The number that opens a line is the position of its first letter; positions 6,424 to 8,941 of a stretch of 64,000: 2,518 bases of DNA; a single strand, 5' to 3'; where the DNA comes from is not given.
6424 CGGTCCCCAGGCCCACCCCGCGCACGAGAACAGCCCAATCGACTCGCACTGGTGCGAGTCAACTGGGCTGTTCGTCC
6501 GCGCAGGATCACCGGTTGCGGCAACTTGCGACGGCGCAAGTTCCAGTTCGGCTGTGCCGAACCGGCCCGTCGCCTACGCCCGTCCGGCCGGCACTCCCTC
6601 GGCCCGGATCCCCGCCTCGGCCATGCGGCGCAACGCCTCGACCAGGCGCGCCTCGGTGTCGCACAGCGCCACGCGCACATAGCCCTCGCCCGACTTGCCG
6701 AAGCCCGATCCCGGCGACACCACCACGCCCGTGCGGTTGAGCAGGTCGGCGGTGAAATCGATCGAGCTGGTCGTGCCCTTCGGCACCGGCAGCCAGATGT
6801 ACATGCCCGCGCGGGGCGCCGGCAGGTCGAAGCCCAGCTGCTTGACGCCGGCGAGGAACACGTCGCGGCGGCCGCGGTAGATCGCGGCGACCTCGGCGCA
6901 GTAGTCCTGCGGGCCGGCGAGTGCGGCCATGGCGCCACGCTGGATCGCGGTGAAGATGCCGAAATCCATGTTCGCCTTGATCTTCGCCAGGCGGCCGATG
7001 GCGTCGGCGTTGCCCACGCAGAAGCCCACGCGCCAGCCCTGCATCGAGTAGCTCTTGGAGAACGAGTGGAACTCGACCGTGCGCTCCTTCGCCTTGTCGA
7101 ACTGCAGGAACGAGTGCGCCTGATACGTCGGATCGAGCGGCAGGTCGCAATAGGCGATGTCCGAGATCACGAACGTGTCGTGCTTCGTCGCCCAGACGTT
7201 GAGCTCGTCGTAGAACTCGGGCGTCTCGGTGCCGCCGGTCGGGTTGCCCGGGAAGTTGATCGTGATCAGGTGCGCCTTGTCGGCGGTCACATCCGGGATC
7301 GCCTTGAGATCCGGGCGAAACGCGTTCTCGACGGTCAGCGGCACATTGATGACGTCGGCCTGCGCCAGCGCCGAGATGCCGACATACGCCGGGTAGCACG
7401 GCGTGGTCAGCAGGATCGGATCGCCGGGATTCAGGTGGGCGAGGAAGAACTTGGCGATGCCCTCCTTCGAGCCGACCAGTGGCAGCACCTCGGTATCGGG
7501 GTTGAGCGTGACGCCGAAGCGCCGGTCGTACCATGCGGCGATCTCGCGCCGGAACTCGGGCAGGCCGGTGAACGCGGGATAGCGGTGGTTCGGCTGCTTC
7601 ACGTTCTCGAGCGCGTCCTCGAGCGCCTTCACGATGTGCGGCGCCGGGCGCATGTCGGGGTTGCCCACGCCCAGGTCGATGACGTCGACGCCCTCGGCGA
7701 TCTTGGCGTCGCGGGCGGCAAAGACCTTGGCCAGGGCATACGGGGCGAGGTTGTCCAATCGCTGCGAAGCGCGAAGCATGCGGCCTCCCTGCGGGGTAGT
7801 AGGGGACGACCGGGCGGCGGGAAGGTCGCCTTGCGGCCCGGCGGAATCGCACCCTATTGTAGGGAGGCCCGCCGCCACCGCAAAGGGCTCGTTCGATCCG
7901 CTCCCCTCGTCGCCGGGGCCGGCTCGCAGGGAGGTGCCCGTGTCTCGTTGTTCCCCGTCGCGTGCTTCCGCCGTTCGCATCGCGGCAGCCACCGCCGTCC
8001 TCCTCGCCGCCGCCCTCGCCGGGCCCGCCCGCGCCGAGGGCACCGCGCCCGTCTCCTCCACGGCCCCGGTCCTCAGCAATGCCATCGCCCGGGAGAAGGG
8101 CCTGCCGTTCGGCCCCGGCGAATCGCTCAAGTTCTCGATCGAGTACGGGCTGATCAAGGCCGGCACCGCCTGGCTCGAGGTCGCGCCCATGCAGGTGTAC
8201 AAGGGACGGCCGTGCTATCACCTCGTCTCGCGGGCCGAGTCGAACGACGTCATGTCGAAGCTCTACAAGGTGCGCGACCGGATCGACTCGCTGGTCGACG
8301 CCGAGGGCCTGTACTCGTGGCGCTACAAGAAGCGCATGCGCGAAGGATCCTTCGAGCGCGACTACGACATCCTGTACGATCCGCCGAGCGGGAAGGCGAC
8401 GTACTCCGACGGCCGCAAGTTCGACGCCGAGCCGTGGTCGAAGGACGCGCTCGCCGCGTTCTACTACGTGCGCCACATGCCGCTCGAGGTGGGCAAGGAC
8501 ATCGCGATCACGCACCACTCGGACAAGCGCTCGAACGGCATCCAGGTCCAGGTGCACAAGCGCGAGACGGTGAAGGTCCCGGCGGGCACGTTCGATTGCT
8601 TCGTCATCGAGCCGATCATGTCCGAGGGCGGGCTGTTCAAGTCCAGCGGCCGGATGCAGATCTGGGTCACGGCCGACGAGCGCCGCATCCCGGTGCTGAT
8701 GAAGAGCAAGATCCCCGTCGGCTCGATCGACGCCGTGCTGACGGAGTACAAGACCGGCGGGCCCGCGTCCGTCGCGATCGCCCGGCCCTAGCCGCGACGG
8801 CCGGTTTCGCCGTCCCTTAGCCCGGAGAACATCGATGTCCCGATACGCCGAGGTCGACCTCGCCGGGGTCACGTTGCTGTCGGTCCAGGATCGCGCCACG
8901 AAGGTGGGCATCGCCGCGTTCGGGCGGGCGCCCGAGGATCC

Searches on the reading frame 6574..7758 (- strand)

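Call 51: search_protein_families(library=pfam, proteins=[window:6574-7758:-], max_evalue=0.001)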
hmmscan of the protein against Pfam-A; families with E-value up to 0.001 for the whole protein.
window:6574-7758:- (394 aa): 1 family
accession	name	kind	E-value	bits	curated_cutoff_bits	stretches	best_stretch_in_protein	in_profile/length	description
PF00155.27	Aminotran_1_2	-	8.6e-60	203.3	19.7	1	25-377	2-359/361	Aminotransferase class I and II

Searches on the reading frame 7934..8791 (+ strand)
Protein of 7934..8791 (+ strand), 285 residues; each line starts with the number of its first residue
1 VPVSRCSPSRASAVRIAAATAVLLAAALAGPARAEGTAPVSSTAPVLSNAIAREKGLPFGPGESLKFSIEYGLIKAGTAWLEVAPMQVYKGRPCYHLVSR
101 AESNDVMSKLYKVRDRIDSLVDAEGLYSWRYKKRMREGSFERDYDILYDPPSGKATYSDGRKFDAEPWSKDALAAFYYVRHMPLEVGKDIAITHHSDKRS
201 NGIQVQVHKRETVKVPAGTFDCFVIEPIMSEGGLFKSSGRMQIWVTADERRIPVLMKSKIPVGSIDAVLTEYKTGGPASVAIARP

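Call 51: search_protein_families(library=pfam, proteins=[window:7934-8791:+], max_evalue=0.001)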
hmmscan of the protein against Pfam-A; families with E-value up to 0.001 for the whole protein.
window:7934-8791:+ (285 aa): 2 families
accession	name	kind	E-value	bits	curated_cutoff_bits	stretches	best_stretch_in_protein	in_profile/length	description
PF11306.15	DUF3108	-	1.6e-43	149.4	26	1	66-270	1-209/209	Protein of unknown function (DUF3108)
PF21347.3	DUF3108_like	-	0.00011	22.6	27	1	206-230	135-159/199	DUF3108-like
